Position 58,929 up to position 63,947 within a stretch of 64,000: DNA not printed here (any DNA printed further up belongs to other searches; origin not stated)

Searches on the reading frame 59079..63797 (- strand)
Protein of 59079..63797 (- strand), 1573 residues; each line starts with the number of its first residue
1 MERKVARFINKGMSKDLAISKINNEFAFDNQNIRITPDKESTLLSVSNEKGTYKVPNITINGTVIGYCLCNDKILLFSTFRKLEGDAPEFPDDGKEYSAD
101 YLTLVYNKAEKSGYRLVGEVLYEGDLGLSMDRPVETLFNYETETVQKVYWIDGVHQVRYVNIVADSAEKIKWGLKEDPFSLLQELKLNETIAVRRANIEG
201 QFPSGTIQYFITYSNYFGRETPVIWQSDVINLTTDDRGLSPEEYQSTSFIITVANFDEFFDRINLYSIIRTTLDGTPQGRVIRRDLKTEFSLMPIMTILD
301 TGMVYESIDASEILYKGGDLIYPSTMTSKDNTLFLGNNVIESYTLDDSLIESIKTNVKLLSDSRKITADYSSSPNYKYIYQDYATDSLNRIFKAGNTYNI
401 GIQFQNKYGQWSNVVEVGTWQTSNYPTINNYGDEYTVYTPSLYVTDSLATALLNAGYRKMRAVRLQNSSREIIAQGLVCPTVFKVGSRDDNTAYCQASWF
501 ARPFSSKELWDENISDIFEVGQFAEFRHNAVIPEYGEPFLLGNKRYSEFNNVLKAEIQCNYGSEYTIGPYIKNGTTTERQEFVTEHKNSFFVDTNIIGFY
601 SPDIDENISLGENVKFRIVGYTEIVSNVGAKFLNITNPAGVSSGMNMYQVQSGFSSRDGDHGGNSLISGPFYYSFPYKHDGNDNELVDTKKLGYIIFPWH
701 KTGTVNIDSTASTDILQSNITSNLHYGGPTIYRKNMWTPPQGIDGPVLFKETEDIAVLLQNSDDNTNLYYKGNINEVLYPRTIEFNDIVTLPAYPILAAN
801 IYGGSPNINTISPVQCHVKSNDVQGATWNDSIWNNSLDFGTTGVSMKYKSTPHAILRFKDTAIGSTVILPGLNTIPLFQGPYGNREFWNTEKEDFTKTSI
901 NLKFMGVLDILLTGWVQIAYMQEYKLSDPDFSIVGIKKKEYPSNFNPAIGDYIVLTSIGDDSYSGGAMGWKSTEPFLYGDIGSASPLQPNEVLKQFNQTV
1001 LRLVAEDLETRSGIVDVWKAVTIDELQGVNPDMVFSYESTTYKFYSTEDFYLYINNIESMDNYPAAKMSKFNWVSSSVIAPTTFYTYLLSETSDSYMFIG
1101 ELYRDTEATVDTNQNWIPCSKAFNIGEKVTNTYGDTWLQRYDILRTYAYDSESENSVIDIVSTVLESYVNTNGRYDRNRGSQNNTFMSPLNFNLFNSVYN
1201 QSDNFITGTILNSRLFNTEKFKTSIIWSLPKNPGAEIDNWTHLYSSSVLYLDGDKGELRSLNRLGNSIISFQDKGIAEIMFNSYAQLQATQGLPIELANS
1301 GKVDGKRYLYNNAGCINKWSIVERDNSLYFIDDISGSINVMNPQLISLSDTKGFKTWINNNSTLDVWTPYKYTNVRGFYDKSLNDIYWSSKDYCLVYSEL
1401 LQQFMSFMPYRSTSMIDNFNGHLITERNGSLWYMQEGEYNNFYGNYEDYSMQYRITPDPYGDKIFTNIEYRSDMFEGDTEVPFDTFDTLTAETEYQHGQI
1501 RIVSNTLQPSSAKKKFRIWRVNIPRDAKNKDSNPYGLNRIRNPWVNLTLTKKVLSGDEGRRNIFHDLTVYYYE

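Call 6: search_protein_families(library=pfam, proteins=[window:59079-63797:-], max_evalue=0.1)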
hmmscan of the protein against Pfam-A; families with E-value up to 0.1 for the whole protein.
window:59079-63797:- (1573 aa): 2 families
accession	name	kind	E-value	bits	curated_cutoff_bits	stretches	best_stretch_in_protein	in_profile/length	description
PF25731.1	crAss_MUZ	-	7.4e-218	727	27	2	352-1428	416-1223/1224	Crassvirus muzzle protein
PF25729.1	crAss_MUZ_C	-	2.4e-15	57.2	27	1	1437-1526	1-83/83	Crassvirus muzzle protein C-terminal domain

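Call 7: search_protein_families(library=phrogs, proteins=[window:59079-63797:-], max_evalue=0.001)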
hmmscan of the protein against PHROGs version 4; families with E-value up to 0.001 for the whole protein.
window:59079-63797:- (1573 aa): 1 family
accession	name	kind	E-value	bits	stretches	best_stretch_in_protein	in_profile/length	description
phrog_28748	-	head and packaging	2.6e-66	225.1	2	1194-1527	1098-1442/1511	virion structural protein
